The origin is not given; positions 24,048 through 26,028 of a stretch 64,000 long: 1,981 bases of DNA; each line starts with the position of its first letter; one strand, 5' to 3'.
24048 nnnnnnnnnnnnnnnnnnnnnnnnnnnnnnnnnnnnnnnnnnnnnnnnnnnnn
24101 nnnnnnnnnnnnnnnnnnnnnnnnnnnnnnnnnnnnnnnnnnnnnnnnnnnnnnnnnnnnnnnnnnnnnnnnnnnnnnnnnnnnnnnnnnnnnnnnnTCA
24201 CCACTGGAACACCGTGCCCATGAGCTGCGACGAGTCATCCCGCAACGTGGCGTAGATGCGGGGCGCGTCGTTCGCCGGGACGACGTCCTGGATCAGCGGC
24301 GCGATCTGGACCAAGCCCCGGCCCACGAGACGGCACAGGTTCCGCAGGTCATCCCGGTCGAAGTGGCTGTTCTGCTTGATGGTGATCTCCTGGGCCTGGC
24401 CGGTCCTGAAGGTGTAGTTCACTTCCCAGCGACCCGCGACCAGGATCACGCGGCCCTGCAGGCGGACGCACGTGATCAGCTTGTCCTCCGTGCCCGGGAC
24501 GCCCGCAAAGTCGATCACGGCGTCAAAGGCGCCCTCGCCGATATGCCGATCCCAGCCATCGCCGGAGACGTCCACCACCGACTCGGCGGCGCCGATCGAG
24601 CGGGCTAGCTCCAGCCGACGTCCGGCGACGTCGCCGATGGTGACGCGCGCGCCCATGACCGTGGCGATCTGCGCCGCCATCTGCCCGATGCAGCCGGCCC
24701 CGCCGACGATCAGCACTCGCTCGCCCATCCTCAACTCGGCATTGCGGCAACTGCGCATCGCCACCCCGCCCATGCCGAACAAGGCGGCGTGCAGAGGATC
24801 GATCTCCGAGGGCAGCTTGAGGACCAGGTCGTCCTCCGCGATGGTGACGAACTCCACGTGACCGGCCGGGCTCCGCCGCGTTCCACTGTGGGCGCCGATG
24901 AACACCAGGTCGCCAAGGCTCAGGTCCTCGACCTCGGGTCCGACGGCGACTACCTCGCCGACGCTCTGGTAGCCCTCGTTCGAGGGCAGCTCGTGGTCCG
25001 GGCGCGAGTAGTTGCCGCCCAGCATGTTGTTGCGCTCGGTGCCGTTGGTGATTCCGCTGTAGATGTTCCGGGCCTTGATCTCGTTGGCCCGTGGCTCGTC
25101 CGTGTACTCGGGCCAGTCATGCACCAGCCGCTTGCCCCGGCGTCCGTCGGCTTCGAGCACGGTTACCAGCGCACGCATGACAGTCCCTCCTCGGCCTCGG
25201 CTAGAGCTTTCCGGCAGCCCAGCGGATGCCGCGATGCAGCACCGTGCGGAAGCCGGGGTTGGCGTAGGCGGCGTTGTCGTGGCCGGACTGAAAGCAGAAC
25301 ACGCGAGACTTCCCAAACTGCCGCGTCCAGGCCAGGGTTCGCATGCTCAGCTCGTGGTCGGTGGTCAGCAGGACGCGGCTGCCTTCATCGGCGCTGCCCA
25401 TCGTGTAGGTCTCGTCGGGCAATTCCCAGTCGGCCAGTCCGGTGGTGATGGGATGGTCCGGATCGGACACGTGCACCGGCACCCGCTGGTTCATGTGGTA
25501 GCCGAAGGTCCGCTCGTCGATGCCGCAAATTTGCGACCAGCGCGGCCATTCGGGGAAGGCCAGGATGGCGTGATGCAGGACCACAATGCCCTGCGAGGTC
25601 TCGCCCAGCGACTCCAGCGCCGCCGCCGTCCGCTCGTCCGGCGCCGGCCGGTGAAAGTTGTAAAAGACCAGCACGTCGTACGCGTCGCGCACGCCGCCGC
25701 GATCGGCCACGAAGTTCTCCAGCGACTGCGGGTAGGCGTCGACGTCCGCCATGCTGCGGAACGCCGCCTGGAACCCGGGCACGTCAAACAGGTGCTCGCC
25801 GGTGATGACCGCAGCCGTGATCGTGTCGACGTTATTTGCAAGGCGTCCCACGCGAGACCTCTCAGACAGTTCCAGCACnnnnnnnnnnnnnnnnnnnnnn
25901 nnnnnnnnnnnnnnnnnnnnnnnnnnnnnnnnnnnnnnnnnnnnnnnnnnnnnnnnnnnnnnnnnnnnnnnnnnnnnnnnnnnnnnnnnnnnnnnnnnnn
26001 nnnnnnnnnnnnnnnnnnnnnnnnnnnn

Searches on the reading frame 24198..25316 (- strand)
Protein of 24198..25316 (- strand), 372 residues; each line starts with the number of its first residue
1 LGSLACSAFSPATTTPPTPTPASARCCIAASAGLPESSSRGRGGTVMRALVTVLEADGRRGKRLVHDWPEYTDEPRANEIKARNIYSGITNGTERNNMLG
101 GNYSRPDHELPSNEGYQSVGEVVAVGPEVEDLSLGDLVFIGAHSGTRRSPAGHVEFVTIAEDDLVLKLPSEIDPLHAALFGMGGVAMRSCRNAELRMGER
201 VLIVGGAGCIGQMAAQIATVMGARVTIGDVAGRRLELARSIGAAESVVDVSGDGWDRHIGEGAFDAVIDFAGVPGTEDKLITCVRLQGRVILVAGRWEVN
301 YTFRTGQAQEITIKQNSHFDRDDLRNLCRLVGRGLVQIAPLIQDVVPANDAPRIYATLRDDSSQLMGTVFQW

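Call 4: search_protein_families(library=pfam, proteins=[window:24198-25316:-], max_evalue=0.01)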
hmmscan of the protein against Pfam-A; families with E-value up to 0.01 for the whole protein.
window:24198-25316:- (372 aa): 4 families
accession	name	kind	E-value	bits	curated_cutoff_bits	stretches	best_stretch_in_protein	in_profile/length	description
PF00107.32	ADH_zinc_N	-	6.5e-15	55.7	31.8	1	210-330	2-126/129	Zinc-binding dehydrogenase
PF08240.17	ADH_N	-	3.4e-06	27.7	23.5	1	83-145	8-67/104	Alcohol dehydrogenase GroES-like domain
PF01262.27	AlaDh_PNT_C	-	1.2e-05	25.3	23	1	200-276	30-105/214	Alanine dehydrogenase/PNT, C-terminal domain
PF13602.12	ADH_zinc_N_2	-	8.6e-05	23.9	27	1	244-353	3-118/134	Zinc-binding dehydrogenase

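Call 27: search_protein_families(library=ncbifam, proteins=[window:24198-25178:-], max_evalue=0.001)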
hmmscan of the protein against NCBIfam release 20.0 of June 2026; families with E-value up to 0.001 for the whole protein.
window:24198-25178:- (326 aa): 24 families
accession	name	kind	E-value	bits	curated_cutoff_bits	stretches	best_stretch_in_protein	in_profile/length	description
TIGR01202.1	bchC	equivalog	6.3e-24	84.6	291.25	1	30-317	24-301/308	chlorophyll synthesis pathway protein BchC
NF003808.0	PRK05396.1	equivalog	9.9e-18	64.1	380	1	107-247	121-262/341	L-threonine 3-dehydrogenase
TIGR00692.1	tdh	equivalog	4e-15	55.7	458.35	1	108-248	120-261/340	L-threonine 3-dehydrogenase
TIGR02824.1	quinone_pig3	subfamily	3.2e-14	52.7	296.8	1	55-248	49-238/325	putative NAD(P)H quinone oxidoreductase, PIG3 family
NF010344.0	PRK13771.1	subfamily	4.7e-14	52.1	349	1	109-316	120-324/334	putative alcohol dehydrogenase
NF041172.1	AcrlCoa_red_Thmprot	equivalog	8.3e-13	48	500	1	120-316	130-325/334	acryloyl-CoA reductase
NF007642.0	PRK10309.1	equivalog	1.6e-12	47.3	550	1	102-247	112-259/347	galactitol-1-phosphate 5-dehydrogenase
NF006940.0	PRK09422.1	equivalog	3.3e-11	42.7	344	1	112-248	121-260/338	alcohol dehydrogenase AdhP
NF007375.0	PRK09880.1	equivalog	2.2e-10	39.8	469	1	124-305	142-323/344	L-idonate 5-dehydrogenase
TIGR03989.1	Rxyl_3153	subfamily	3.6e-10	39.7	440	1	112-247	145-286/370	NDMA-dependent alcohol dehydrogenase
TIGR03366.1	HpnZ_proposed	hypoth_equivalog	1.4e-09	37.6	328.1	1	117-247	120-252/315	putative phosphonate catabolism associated alcohol dehydrogenase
NF047908.1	AldhRedAhr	equivalog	2.1e-09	36.7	470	1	119-248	133-260/335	NADPH-dependent aldehyde reductase Ahr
NF041183.1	Pks2_ls1_myc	equivalog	2.7e-08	31.1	2400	1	55-203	1454-1595/2086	sulfolipid-1 biosynthesis phthioceranic/hydroxyphthioceranic acid synthase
TIGR01751.1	crot-CoA-red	equivalog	3.3e-08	32.7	378.55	1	144-202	182-240/398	crotonyl-CoA carboxylase/reductase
NF041097.1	keto_inos_dh_IolM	equivalog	8.5e-08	31.2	450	1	145-306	200-371/389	scyllo-inosose 3-dehydrogenase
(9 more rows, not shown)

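Call 38: search_solved_structures(query=window:24198-25178:-, max_evalue=0.00001, show_alignments=2)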
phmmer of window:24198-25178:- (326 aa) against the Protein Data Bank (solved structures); distinct sequences matched with E-value up to 0.00001: 72 (the best 60 are shown).
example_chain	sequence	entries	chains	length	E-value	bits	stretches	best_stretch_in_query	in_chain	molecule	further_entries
3tqh_A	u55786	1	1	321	2.8e-15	59.6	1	54-247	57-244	Quinone oxidoreductase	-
5kia_A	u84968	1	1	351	1.8e-14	57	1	109-247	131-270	L-threonine 3-dehydrogenase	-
4ida_A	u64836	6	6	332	2.9e-14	56.2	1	53-249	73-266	Ripening-induced protein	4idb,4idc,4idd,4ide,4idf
3gaz_A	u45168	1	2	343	3.1e-14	56.2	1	54-249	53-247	Alcohol dehydrogenase superfamily protein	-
1yb5_A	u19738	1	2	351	3.9e-12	49.3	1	52-267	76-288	Quinone oxidoreductase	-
5yat_A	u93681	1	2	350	3.9e-11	46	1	114-305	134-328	Mitochondrial alcohol dehydrogenase isozyme III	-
5vm2_A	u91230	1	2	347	1.5e-10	44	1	116-233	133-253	Alcohol dehydrogenase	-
9k8u_A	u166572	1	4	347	2e-10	43.6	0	111-293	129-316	alcohol dehydrogenase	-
4eye_A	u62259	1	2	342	2.2e-10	43.5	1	68-247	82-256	Probable oxidoreductase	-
4oaq_A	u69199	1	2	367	2.8e-10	43.2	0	111-229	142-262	R-specific carbonyl reductase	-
7c2o_A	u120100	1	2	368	2.8e-10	43.1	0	111-229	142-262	R-specific carbonyl reductase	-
1uuf_A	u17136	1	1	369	5.4e-10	42.2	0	123-248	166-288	ZINC-TYPE ALCOHOL DEHYDROGENASE-LIKE PROTEIN YAHK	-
3m6i_A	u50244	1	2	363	9e-10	41.5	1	137-316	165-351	L-arabinitol 4-dehydrogenase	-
4cpd_A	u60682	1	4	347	4.1e-09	39.3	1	119-311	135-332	ALCOHOL DEHYDROGENASE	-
8b1v_A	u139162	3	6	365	4.8e-09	39.1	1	106-248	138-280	Dihydroprecondylocarpine acetate synthase 2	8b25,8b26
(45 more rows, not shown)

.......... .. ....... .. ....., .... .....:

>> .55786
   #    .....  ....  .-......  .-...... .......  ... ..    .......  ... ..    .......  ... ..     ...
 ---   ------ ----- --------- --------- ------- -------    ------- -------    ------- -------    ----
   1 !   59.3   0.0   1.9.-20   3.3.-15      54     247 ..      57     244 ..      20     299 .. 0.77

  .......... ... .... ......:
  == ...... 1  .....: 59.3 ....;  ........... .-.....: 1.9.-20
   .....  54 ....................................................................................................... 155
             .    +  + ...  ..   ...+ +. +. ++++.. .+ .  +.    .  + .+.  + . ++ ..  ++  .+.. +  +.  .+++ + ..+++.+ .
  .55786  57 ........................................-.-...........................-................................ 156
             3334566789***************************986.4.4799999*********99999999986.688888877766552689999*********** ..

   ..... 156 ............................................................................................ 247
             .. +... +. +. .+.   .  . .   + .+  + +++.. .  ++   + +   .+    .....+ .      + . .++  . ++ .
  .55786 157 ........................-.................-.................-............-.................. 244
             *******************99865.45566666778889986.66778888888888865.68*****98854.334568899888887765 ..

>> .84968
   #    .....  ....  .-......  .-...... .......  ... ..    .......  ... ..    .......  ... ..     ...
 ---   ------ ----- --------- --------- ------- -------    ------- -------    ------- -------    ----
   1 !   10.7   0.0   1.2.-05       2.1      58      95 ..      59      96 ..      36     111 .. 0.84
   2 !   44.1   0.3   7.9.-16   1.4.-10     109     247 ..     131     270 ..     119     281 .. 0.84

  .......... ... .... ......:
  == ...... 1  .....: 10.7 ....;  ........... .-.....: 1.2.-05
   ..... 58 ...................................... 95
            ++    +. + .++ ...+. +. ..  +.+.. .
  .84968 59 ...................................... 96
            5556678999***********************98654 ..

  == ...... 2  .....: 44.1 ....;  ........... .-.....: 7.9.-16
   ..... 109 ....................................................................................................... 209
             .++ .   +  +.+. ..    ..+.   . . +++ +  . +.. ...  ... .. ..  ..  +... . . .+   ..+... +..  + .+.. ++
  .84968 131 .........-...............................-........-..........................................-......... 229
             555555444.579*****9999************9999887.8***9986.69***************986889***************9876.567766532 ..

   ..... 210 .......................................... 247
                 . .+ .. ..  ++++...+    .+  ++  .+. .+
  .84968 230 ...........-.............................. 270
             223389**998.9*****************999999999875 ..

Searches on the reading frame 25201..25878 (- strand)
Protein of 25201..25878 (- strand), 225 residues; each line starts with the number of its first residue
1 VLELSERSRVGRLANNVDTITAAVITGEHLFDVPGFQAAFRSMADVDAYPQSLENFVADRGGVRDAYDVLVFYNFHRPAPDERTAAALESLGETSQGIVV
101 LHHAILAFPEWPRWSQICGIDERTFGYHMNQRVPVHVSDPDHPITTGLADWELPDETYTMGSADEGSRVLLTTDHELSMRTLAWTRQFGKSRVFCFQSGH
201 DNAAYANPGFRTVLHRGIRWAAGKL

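Call 4: search_protein_families(library=pfam, proteins=[window:25201-25878:-], max_evalue=0.01)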
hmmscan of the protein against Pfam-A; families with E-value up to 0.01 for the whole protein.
window:25201-25878:- (225 aa): 1 family
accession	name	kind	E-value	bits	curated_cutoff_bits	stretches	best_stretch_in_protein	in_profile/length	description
PF06283.17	ThuA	-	3.7e-31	109.5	33.4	1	66-221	50-209/209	Trehalose utilisation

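Call 27: search_protein_families(library=ncbifam, proteins=[window:25201-25878:-], max_evalue=0.001)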
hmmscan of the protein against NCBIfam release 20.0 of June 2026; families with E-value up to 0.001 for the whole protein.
window:25201-25878:- (225 aa): 0 families
